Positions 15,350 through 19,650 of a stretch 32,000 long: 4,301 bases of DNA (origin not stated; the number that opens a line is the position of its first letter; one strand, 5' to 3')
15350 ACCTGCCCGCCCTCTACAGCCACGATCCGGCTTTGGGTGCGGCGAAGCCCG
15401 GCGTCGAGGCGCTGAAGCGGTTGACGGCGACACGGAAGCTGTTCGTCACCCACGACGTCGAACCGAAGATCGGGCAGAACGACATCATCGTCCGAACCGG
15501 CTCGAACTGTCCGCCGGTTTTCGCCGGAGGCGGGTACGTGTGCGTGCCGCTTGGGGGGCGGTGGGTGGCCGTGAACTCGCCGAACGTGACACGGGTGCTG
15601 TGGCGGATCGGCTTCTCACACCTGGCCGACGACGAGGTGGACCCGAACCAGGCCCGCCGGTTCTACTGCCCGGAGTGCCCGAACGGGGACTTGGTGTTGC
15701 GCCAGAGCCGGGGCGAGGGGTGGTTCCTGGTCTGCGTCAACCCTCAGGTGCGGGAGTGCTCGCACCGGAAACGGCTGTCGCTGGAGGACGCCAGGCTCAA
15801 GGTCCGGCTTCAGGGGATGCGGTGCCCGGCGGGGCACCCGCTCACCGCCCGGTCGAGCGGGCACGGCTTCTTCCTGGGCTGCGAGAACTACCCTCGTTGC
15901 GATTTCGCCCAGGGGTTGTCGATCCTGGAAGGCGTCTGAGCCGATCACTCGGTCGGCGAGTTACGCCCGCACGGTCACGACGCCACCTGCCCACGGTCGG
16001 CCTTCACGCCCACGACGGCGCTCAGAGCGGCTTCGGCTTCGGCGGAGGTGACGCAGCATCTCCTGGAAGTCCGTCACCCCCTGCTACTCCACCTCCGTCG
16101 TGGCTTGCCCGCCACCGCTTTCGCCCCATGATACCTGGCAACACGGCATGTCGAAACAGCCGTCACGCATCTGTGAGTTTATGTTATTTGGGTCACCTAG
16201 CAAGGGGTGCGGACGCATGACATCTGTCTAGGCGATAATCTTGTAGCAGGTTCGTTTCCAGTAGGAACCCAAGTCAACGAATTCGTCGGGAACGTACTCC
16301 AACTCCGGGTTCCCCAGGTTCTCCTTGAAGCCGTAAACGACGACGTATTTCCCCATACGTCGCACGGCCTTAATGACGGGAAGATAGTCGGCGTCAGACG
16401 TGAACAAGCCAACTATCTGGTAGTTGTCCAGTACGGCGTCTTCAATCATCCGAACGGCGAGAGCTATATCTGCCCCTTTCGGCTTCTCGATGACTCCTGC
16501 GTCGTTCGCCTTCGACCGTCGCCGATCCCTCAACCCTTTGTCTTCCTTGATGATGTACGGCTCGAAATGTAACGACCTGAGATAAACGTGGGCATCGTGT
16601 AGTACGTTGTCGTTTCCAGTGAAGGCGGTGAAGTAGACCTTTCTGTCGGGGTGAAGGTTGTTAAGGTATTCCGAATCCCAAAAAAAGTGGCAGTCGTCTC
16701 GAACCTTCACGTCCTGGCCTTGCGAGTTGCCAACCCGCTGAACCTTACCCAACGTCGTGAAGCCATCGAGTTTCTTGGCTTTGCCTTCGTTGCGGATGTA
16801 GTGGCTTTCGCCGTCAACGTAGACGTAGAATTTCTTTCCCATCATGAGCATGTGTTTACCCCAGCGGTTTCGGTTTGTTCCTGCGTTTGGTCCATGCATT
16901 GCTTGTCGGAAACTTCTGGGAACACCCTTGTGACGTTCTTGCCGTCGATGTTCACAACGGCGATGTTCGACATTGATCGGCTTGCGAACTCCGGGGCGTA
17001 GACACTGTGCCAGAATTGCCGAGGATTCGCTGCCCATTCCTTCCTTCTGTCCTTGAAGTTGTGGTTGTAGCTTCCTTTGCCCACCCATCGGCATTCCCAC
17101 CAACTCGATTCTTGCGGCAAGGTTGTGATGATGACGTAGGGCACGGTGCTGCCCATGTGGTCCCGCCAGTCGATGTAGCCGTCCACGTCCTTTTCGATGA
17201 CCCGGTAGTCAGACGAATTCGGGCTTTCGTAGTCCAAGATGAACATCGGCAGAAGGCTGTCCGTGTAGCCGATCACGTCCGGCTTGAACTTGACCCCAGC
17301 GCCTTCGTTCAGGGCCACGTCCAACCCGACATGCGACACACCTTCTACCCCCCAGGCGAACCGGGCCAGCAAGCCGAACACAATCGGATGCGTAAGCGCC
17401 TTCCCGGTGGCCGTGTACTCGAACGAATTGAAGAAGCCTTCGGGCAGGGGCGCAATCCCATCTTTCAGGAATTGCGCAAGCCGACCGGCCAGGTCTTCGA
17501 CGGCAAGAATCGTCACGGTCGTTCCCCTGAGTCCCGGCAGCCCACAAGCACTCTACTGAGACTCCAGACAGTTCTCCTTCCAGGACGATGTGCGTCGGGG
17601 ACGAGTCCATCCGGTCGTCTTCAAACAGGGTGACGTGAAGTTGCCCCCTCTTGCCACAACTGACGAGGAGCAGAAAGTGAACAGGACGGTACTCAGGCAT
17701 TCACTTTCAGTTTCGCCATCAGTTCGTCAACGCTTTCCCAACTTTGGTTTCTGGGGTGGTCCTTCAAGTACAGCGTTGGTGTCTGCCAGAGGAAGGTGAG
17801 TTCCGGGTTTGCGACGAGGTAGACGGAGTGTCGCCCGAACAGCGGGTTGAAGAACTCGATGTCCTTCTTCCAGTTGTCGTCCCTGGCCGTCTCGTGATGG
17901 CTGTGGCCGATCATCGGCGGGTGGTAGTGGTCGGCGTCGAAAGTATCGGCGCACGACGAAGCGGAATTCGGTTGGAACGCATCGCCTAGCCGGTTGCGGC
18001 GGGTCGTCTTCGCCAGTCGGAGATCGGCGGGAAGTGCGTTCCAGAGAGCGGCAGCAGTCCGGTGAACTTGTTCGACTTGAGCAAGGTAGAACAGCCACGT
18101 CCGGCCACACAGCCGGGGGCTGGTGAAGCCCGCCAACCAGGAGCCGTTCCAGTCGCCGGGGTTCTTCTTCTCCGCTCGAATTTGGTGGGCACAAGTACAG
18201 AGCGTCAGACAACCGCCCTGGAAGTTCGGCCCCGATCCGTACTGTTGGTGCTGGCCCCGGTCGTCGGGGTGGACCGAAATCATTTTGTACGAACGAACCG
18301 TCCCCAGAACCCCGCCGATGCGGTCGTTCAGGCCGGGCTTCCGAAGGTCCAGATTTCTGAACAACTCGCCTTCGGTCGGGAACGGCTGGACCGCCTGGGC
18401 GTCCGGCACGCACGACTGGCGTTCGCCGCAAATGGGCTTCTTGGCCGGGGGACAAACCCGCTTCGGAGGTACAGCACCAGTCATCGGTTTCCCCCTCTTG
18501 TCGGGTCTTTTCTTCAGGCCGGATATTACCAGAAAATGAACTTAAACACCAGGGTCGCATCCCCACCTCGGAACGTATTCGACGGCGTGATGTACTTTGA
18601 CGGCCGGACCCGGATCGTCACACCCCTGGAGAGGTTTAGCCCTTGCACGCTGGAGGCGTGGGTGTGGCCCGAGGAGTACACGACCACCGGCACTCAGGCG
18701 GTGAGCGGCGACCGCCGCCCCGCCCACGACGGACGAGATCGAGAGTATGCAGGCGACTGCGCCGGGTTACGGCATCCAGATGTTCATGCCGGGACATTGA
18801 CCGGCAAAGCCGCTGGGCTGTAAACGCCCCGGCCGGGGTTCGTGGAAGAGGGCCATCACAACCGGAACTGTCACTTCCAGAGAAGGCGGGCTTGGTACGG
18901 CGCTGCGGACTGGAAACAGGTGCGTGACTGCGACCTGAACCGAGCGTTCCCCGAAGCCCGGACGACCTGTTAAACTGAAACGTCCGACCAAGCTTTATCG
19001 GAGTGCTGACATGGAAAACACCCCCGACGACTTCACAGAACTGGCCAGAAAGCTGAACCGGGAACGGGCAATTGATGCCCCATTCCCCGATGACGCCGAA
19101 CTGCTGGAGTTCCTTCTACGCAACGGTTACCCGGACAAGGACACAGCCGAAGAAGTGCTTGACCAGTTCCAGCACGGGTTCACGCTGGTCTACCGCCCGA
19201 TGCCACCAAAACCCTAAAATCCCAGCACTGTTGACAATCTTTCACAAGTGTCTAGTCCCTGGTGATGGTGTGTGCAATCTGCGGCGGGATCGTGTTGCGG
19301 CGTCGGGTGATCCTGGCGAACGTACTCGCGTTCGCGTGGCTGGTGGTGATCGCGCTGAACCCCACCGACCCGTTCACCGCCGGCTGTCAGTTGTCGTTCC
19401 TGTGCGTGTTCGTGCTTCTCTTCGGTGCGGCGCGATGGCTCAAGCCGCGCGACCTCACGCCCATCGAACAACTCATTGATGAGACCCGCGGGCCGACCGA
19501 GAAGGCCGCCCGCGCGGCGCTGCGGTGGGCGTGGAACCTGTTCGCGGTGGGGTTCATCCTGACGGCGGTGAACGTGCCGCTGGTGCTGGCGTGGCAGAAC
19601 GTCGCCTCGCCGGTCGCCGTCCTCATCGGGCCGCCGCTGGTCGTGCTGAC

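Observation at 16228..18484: Tightly coupled operon: Cys/His-rich unknown, then a (split) unknown, then a NYN RNase - candidate uncharacterised defence or toxin module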

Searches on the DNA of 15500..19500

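Call 85: search_rna_families(source=window, start=15500, end=19500, threshold=evalue, max_evalue=1)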
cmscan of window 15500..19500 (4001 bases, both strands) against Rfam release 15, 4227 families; matches with E-value up to 1: 0.
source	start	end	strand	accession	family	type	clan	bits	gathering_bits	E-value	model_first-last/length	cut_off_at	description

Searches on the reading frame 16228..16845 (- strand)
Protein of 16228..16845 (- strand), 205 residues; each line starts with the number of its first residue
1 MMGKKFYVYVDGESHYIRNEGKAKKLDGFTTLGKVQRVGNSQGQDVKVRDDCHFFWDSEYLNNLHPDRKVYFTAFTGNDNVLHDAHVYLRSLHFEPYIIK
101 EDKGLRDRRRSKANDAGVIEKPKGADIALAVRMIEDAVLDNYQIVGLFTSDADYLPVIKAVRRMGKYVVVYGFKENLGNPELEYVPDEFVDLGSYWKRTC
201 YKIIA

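Call 3: search_protein_families(library=pfam, proteins=[window:16228-16845:-], max_evalue=1)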
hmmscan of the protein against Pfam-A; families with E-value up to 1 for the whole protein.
window:16228-16845:- (205 aa): 2 families
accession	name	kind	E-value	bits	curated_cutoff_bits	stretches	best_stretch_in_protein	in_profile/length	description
PF01936.24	NYN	-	2.3e-13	51.3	24.2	1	110-192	64-144/145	NYN domain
PF13407.12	Peripla_BP_4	-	0.12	12.3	35.1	1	103-186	18-100/258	Periplasmic binding protein domain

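Call 4: search_protein_families(library=padloc, proteins=[window:16228-16845:-], max_evalue=1)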
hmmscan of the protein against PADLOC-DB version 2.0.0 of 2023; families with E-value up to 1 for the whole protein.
window:16228-16845:- (205 aa): 2 families
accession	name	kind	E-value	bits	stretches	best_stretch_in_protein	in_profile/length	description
PDLC04163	HEC-09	-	3.4e-07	28.1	1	71-166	49-147/203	-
PDLC01154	NYN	-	3.2e-05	21.5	1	123-194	229-297/310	"LabA-like protein, NYN family nuclease"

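Call 5: search_protein_families(library=ncbifam, proteins=[window:16228-16845:-], max_evalue=1)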
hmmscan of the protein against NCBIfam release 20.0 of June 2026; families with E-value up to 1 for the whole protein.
window:16228-16845:- (205 aa): 2 families
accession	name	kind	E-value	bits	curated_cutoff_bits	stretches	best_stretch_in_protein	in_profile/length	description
TIGR00288.1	TIGR00288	hypoth_equivalog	5.4e-06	26.3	178.45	1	125-173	89-137/160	TIGR00288 family NYN domain-containing protein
NF007254.0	PRK09701.1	equivalog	0.17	11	335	1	87-171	29-113/311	D-allose transporter substrate-binding protein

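Call 55: find_homologous_proteins(query=window:16228-16845:-)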
Query window:16228-16845:- (205 aa): 62 proteins with E <= 0.001 among 151 candidates.
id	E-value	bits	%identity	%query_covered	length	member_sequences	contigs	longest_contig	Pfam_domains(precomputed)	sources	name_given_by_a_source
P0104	1.6e-136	471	100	100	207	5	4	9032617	PF01936.25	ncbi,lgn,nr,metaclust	ncbi:NYN domain protein [Gemmata obscuriglobus]|nr:NYN domain-containing protein [Gemmata obscuriglo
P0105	1.1e-117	409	87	99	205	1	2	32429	PF01936.25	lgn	-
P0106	5.9e-109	381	80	100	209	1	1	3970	PF01936.25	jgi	jgi:uncharacterized LabA/DUF88 family protein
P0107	1.7e-106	373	79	98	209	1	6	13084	PF01936.25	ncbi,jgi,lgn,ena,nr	ncbi:MAG TPA: NYN domain-containing protein [Fimbriiglobus sp.]|jgi:uncharacterized LabA/DUF88 famil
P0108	6.8e-83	296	65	96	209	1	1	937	PF01936.25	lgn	-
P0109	3.1e-78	280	64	98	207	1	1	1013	PF01936.25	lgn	-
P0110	1.8e-72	262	77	73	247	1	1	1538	-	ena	-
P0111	2.5e-64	235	54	99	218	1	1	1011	PF01936.25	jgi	jgi:uncharacterized LabA/DUF88 family protein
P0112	2.5e-63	232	55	97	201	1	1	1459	PF01936.25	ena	-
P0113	3.7e-61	225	56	95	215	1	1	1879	PF01936.25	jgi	jgi:uncharacterized LabA/DUF88 family protein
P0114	4.0e-55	205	53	94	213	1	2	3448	PF01936.25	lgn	-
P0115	2.4e-53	199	49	98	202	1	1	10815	PF01936.25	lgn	-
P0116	1.7e-52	196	48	97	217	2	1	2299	PF01936.25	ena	-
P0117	2.5e-51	192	73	60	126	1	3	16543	-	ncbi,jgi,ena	jgi:hypothetical protein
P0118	1.6e-47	180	46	92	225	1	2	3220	PF01936.25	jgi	jgi:uncharacterized LabA/DUF88 family protein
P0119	4.6e-45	172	45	94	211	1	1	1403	PF01936.25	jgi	jgi:uncharacterized LabA/DUF88 family protein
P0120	4.7e-44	169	45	94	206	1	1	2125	PF01936.25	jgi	jgi:NYN domain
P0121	3.1e-43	166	47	94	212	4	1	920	PF01936.25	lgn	-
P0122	1.7e-42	164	45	97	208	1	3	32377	PF01936.25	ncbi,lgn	-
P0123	6.2e-41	158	44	97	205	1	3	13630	PF01936.25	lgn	-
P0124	5.8e-40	155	45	96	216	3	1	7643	PF01936.25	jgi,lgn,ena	-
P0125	9.8e-40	155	44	91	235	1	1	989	PF01936.25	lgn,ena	-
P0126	1.5e-39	154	41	93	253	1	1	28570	PF01936.25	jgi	jgi:uncharacterized LabA/DUF88 family protein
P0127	1.7e-39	154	47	94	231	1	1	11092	PF01936.25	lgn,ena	-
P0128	4.7e-39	152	44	97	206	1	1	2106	PF01936.25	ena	-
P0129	5.0e-39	152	50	81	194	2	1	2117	PF01936.25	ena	-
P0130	1.6e-38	151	48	94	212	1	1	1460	PF01936.25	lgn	-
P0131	3.5e-38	149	45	95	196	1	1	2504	PF01936.25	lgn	-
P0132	4.4e-38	149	45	93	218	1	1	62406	PF01936.25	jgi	jgi:uncharacterized LabA/DUF88 family protein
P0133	8.1e-38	148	42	99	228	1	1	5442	PF01936.25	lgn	-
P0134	8.6e-38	148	43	98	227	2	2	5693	PF01936.25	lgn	-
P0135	1.3e-37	148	44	91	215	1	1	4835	PF01936.25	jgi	jgi:uncharacterized LabA/DUF88 family protein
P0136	2.1e-37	147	42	98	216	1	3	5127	PF01936.25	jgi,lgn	-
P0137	2.2e-37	147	44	97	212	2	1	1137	PF01936.25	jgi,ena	-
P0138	5.7e-37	146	43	99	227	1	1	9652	PF01936.25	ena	-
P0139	5.8e-37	146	45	93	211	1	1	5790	PF01936.25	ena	-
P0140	2.5e-36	143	40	94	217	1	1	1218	PF01936.25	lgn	-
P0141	3.7e-36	143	40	94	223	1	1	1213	PF01936.25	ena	-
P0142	5.9e-36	142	42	95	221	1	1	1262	PF01936.25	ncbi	-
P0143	1.6e-35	141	44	94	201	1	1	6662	PF01936.25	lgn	-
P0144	1.8e-35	141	41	93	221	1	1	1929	PF01936.25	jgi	jgi:uncharacterized LabA/DUF88 family protein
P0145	4.1e-35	139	50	71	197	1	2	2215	PF01936.25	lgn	-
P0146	8.2e-35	138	40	97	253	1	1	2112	PF01936.25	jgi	-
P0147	8.5e-35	138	39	99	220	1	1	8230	PF01936.25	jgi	jgi:uncharacterized LabA/DUF88 family protein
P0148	2.4e-34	137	39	97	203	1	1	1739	PF01936.25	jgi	jgi:uncharacterized LabA/DUF88 family protein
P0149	3.3e-34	137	39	94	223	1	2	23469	PF01936.25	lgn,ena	-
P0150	3.9e-34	136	41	97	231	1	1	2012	PF01936.25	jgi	jgi:uncharacterized LabA/DUF88 family protein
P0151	5.7e-34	136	43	94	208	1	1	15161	PF01936.25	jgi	jgi:uncharacterized LabA/DUF88 family protein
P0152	6.9e-34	135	41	98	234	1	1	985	PF01936.25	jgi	jgi:hypothetical protein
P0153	8.1e-34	135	41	94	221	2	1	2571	PF01936.25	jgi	-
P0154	2.3e-33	134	42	91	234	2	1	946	PF01936.25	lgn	-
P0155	2.8e-33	133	38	91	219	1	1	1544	PF01936.25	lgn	-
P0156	7.5e-32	129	39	97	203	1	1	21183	PF01936.25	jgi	jgi:uncharacterized LabA/DUF88 family protein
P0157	1.3e-31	128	37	97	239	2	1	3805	PF01936.25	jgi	-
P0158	2.0e-31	127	39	97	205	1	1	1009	PF01936.25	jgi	jgi:uncharacterized LabA/DUF88 family protein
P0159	2.1e-31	127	39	97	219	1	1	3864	PF01936.25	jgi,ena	jgi:uncharacterized LabA/DUF88 family protein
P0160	2.4e-31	127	36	97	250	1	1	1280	PF01936.25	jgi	jgi:uncharacterized LabA/DUF88 family protein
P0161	8.7e-31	125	39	97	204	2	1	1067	PF01936.25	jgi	jgi:uncharacterized LabA/DUF88 family protein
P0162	1.9e-27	114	53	57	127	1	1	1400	PF01936.25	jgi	jgi:uncharacterized LabA/DUF88 family protein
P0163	1.1e-26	112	41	72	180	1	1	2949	PF01936.25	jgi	jgi:uncharacterized LabA/DUF88 family protein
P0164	1.2e-25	109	48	65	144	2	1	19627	PF01936.25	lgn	-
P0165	3.7e-16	78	41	60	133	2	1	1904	PF01936.25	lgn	-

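Call 56: find_encoding_contigs(protein=P0105, flank=6000, max_places=2)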
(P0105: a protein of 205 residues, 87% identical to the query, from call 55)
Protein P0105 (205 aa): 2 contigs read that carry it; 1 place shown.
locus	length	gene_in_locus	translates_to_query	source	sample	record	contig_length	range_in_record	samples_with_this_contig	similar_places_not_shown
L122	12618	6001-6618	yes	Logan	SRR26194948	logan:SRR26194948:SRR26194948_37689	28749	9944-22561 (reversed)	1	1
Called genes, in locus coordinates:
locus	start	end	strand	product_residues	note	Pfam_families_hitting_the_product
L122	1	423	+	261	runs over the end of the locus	-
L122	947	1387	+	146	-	-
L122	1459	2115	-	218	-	-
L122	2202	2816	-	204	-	-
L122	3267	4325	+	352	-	PF01844:HNH (weak), PF13395:HNH_4 (weak)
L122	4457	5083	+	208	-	-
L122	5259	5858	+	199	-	-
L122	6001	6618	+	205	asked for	PF01936:NYN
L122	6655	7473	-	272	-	PF12697:Abhydrolase_6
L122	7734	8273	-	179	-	PF08241:Methyltransf_11, PF13649:Methyltransf_25 (weak)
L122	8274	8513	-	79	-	-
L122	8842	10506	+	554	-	PF04542:Sigma70_r2, PF08281:Sigma70_r4_2, PF04545:Sigma70_r4 (faint)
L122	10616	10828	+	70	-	-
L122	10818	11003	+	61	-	-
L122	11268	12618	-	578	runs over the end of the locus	PF01636:APH (faint), PF00069:Pkinase, PF03109:ABC1 (faint), PF07714:PK_Tyr_Ser-Thr, PF13385:Laminin_G_3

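Call 57: find_encoding_contigs(protein=P0107, flank=6000, max_places=3)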
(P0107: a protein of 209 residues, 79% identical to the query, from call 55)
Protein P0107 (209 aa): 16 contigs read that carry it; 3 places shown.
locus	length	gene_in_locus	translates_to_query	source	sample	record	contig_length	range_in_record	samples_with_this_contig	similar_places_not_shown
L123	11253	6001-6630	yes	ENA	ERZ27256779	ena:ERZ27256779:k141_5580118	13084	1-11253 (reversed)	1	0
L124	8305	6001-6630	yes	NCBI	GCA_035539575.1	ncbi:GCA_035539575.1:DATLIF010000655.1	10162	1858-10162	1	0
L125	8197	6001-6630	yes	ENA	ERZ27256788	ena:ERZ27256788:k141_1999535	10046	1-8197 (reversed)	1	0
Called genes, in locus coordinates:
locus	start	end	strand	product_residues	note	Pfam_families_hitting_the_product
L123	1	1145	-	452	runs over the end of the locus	PF00289:Biotin_carb_N, PF02786:CPSase_L_D2, PF07478:Dala_Dala_lig_C, PF02785:Biotin_carb_C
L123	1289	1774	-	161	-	PF00364:Biotin_lipoyl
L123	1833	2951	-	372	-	PF01321:Creatinase_N, PF00557:Peptidase_M24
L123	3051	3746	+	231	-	PF13241:NAD_binding_7, PF14824:Sirohm_synth_M (weak)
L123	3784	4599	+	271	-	PF01578:Cytochrom_C_asm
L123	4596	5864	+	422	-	PF05201:GlutR_N, PF16912:Glu_dehyd_C (weak), PF01488:Shikimate_DH, PF00745:GlutR_dimer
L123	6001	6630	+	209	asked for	PF01936:NYN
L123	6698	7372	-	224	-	PF01957:NfeD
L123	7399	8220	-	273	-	PF01061:ABC2_membrane, PF12698:ABC2_membrane_3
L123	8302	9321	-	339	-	PF00005:ABC_tran, PF13304:AAA_21 (weak), PF13732:DrrA1-3_C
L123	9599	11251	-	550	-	?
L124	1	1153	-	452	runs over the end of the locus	PF00289:Biotin_carb_N, PF02786:CPSase_L_D2, PF07478:Dala_Dala_lig_C, PF02785:Biotin_carb_C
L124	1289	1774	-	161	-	PF00364:Biotin_lipoyl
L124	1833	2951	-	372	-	PF01321:Creatinase_N, PF00557:Peptidase_M24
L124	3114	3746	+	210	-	PF13241:NAD_binding_7, PF14824:Sirohm_synth_M (weak)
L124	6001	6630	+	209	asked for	PF01936:NYN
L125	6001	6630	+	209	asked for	PF01936:NYN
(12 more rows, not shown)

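Call 58: find_encoding_contigs(protein=P0122, flank=6000, max_places=2)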
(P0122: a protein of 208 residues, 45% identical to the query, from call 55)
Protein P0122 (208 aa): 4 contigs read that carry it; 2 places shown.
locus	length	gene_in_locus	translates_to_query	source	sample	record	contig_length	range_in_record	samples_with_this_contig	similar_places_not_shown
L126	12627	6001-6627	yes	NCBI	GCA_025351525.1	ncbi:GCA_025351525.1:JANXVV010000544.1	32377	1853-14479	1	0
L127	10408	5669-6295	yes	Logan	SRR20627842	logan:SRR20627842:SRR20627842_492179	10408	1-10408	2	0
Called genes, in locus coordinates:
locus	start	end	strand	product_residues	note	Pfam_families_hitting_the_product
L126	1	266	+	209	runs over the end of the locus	PF00589:Phage_integrase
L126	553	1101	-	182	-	-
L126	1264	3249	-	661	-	PF00239:Resolvase, PF07508:Recombinase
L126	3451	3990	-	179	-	PF07352:Phage_Mu_Gam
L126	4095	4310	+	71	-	PF13560:HTH_31, PF01381:HTH_3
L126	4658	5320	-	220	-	-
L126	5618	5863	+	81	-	PF13560:HTH_31, PF01381:HTH_3 (weak)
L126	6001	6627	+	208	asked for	PF01936:NYN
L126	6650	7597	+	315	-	-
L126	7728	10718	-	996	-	PF04313:HSDR_N, PF00270:DEAD, PF04851:ResIII, PF18766:SWI2_SNF2, PF22679:T1R_D3-like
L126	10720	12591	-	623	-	PF01420:Methylase_S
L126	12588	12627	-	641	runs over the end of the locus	PF12161:HsdM_N, PF02384:N6_Mtase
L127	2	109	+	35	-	?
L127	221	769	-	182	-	-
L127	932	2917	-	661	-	PF00239:Resolvase, PF07508:Recombinase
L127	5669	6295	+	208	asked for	PF01936:NYN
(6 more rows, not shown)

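Call 60: search_protein_families(library=pfam, proteins=[L126:4658-5320:-, L126:6650-7597:+, L126:553-1101:-, L122:4457-5083:+, L122:5259-5858:+, L122:3267-4325:+], max_evalue=0.05)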
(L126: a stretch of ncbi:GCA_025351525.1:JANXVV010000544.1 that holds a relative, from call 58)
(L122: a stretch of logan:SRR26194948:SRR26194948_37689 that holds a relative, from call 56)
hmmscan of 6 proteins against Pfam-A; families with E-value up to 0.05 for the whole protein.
L126:4658-5320:- (220 aa): 0 families

L126:6650-7597:+ (315 aa): 0 families

L126:553-1101:- (182 aa): 2 families
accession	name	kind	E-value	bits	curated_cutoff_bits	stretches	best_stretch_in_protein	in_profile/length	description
PF18439.7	zf_UBZ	-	0.0087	16.1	25.6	0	50-67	3-19/32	Ubiquitin-Binding Zinc Finger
PF24042.1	DUF7351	-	0.048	13.9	31.2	0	39-71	56-88/177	Domain of unknown function (DUF7351)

L122:4457-5083:+ (208 aa): 0 families

L122:5259-5858:+ (199 aa): 0 families

L122:3267-4325:+ (352 aa): 3 families
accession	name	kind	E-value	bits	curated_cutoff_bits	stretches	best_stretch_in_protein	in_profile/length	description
PF01844.29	HNH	-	3.5e-07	30.7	21.4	1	233-276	1-46/47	HNH endonuclease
PF13395.12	HNH_4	-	5.1e-06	26.8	22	1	240-276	13-50/54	HNH endonuclease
PF07867.16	DUF1654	-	0.023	14.9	27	0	103-131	18-46/70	Protein of unknown function (DUF1654)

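Call 75: search_protein_families(library=phrogs, proteins=[window:16228-16845:-], max_evalue=0.1)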
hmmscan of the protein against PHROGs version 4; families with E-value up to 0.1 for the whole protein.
window:16228-16845:- (205 aa): 3 families
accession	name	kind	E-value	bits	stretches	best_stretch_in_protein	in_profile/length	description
phrog_7929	-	unknown function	0.00022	22.1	1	117-170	105-159/210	-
phrog_27681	-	unknown function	0.026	16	1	5-36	36-65/68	-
phrog_5783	-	unknown function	0.027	15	1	122-177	151-206/246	-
